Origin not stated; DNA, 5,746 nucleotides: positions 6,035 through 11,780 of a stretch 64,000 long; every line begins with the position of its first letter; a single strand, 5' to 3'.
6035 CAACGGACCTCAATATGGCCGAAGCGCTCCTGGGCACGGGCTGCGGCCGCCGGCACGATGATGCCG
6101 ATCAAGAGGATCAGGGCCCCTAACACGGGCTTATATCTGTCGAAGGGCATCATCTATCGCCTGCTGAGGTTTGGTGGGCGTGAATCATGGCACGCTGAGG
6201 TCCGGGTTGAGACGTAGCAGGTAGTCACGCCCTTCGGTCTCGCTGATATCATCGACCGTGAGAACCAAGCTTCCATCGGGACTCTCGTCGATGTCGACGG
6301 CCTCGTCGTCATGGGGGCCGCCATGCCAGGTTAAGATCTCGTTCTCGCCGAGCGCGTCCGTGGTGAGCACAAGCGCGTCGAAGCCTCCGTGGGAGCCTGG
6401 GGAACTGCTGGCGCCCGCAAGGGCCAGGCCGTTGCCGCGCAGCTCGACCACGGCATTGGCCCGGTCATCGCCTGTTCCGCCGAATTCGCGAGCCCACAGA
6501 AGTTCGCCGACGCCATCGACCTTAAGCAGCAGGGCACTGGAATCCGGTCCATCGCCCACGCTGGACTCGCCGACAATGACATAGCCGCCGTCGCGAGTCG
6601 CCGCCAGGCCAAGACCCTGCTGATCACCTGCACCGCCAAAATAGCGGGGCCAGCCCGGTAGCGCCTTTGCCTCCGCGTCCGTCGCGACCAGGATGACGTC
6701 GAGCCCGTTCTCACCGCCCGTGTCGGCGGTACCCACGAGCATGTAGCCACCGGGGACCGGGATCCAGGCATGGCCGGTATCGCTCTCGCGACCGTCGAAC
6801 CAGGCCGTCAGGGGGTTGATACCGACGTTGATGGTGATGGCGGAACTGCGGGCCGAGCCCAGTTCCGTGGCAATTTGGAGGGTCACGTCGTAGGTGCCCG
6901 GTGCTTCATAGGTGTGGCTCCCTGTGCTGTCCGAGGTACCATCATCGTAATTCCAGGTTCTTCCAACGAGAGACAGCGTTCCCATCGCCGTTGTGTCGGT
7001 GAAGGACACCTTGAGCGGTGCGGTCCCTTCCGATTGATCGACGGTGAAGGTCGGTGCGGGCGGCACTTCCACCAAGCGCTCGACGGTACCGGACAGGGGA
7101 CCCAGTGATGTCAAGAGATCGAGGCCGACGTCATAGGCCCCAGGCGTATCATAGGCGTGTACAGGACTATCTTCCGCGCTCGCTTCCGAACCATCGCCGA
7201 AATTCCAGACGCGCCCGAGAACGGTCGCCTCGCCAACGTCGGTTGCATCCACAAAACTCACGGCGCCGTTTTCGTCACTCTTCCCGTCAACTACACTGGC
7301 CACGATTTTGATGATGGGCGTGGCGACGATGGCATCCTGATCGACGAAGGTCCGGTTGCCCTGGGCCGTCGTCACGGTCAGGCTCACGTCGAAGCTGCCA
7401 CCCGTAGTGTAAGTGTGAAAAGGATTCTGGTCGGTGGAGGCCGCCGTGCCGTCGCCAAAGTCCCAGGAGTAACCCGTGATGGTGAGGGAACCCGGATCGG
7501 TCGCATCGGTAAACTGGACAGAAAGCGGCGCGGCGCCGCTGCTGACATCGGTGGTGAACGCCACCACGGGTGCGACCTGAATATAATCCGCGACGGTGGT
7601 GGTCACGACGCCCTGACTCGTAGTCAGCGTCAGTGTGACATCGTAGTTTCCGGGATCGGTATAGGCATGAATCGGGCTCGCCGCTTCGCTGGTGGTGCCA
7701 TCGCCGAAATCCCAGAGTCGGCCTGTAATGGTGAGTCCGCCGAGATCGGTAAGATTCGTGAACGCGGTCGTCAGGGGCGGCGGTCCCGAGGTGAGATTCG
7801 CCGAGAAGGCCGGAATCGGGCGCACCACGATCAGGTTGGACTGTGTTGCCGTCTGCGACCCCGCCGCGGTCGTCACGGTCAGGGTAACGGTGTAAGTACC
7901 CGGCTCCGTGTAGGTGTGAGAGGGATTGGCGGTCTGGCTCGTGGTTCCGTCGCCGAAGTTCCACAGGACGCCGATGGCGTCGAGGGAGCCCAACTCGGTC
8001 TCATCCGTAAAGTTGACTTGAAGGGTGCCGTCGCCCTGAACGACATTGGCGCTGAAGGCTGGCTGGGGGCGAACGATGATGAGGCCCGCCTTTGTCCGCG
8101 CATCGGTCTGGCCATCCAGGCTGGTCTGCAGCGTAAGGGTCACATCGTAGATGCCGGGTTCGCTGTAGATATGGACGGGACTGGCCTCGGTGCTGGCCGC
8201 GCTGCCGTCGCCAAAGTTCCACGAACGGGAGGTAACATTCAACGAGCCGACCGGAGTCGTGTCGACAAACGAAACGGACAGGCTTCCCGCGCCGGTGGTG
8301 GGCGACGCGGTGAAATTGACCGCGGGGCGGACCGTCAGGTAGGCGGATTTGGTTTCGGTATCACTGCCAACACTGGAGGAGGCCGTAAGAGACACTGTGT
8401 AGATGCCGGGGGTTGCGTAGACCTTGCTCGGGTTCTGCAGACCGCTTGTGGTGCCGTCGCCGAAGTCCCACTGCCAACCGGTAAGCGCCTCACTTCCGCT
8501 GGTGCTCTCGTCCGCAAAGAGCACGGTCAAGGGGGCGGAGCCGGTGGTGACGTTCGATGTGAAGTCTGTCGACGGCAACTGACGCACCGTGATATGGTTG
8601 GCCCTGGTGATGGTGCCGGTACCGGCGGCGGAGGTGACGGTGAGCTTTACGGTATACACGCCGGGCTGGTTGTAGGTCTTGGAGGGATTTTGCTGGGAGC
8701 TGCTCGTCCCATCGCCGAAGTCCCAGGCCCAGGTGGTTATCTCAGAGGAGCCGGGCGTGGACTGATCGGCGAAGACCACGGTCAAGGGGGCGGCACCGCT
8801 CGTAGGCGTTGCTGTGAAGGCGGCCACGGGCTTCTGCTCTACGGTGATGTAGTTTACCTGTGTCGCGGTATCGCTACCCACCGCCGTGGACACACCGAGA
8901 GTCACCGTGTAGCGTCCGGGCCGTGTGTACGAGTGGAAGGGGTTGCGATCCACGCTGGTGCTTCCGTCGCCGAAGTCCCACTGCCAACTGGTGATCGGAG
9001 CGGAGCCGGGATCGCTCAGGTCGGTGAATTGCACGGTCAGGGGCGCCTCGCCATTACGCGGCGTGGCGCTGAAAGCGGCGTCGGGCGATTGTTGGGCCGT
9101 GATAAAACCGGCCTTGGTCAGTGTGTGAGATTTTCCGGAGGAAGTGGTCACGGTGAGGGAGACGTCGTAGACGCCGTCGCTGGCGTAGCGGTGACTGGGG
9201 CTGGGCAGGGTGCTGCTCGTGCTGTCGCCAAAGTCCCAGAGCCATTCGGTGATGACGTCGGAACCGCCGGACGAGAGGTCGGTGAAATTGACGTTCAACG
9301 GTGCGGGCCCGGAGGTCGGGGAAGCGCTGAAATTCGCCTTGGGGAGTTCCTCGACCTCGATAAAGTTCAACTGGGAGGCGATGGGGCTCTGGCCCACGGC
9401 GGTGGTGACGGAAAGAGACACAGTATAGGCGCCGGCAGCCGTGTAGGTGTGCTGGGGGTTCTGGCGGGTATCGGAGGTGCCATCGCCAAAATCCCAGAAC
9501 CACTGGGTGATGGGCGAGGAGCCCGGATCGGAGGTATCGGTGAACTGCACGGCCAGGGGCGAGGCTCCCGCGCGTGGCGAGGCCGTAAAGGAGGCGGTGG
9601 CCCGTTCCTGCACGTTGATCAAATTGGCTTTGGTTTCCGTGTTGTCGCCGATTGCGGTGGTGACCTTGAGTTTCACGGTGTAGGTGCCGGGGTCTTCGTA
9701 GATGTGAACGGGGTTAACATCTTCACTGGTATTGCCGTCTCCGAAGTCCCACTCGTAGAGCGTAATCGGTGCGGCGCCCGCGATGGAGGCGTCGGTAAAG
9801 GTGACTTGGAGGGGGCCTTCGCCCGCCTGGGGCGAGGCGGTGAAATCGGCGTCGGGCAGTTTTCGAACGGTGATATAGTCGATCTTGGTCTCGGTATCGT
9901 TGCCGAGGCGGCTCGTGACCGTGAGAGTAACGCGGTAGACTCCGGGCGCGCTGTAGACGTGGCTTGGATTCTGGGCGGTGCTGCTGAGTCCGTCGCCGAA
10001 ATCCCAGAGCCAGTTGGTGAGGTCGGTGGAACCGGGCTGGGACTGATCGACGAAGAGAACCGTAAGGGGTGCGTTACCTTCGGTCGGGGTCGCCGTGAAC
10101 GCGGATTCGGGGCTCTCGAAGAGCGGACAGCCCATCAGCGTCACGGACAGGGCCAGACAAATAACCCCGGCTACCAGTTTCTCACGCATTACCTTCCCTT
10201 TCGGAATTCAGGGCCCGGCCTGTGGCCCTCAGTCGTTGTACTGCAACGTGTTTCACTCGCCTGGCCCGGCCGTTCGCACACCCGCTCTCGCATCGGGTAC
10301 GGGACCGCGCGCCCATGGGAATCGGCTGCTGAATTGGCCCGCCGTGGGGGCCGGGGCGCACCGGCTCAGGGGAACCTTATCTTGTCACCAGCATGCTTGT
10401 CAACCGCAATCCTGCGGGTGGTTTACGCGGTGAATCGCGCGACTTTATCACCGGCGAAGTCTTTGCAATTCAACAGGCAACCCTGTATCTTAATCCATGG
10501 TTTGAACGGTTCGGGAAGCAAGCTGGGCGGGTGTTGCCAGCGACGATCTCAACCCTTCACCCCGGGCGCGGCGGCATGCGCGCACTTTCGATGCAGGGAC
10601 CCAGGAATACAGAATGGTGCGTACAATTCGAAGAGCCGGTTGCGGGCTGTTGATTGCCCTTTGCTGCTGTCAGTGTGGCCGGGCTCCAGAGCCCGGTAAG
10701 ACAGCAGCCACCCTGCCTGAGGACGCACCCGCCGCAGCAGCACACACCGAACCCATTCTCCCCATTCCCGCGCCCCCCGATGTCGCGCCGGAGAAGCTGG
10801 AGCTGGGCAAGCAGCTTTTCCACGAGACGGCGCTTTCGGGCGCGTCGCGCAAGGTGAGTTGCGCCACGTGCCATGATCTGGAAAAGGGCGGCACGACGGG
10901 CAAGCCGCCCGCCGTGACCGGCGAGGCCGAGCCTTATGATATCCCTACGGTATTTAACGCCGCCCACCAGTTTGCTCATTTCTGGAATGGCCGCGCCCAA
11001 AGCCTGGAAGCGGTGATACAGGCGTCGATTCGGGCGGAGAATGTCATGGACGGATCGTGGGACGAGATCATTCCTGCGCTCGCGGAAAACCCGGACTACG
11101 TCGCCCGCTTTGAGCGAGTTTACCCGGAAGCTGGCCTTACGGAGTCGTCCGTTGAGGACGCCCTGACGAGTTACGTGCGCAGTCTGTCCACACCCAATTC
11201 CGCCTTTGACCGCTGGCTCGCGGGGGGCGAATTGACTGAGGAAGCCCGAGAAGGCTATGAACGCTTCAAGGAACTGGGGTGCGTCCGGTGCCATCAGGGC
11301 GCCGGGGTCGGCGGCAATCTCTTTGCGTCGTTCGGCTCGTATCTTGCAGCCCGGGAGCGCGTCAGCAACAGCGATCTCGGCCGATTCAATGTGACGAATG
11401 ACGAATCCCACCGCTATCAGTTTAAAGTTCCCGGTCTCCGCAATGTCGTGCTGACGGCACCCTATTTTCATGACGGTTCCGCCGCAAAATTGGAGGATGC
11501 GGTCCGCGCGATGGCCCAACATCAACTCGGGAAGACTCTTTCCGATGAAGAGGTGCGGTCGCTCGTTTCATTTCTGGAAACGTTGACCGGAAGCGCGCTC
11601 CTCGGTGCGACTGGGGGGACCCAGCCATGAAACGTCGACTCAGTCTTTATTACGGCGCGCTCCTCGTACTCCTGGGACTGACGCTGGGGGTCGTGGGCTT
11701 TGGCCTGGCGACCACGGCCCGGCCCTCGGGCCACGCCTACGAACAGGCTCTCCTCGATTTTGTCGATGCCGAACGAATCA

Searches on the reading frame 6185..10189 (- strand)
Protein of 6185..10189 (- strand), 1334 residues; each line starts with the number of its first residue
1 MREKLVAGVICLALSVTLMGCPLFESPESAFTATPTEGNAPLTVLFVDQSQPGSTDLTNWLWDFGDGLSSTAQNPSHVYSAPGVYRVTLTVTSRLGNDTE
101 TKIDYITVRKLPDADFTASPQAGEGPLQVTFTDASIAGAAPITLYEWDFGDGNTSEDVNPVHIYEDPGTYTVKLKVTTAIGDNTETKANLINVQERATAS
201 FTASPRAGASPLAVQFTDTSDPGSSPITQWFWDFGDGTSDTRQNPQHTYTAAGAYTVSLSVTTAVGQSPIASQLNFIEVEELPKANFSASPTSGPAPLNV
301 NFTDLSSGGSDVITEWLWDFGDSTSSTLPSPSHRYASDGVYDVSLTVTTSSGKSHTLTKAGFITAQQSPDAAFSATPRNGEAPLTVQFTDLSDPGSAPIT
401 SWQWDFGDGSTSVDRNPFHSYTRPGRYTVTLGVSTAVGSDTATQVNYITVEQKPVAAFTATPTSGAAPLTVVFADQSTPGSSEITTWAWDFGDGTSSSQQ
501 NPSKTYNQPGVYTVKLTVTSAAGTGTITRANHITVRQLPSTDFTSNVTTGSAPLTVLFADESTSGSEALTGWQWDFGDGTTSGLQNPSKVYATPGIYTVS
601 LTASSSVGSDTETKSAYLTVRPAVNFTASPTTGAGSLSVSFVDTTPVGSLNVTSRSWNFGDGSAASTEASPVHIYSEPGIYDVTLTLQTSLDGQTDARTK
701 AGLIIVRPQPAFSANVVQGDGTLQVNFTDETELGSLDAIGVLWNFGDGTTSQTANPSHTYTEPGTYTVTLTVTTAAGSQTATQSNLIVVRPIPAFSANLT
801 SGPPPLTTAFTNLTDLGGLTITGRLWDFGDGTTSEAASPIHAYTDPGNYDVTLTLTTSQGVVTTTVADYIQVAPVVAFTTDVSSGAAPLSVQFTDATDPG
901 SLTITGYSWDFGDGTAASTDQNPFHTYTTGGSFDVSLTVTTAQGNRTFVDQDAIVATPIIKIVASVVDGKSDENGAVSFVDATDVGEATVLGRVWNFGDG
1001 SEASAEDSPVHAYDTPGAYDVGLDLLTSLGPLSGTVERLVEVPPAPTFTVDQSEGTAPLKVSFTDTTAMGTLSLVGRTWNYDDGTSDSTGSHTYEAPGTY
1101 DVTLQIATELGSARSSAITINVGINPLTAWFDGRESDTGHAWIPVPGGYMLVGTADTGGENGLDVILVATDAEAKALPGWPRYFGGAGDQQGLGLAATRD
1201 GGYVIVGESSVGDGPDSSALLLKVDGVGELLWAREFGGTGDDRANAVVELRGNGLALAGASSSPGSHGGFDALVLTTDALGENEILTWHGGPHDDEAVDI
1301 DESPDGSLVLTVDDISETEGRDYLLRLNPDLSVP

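Call 68: search_protein_families(library=pfam, proteins=[window:6185-10189:-], max_evalue=0.001)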
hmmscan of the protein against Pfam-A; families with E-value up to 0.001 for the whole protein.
window:6185-10189:- (1334 aa): 3 families
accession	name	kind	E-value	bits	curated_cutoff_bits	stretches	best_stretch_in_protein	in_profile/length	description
PF18911.6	PKD_4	-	6.4e-200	648.3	27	13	452-535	2-85/85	PKD domain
PF00801.26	PKD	-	1e-134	439.2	23.5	12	372-443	3-75/80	PKD domain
PF23722.1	Beta-sand_DEX1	-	1.7e-05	25.8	27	0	502-528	53-79/99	DEX1 beta-sandwich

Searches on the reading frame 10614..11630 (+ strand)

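Call 68: search_protein_families(library=pfam, proteins=[window:10614-11630:+], max_evalue=0.001)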
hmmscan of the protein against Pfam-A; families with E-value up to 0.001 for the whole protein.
window:10614-11630:+ (338 aa): 3 families
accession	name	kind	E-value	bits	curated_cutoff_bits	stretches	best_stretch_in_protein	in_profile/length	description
PF03150.19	CCP_MauG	-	6.8e-43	147.3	25.6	1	59-204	1-146/149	Di-haem cytochrome c peroxidase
PF00034.26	Cytochrom_C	-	3.2e-09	38.4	21.3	0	212-324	2-89/90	Cytochrome c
PF13442.11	Cytochrome_CBB3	-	8e-09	36.2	27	0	210-321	2-68/68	Cytochrome C oxidase, cbb3-type, subunit III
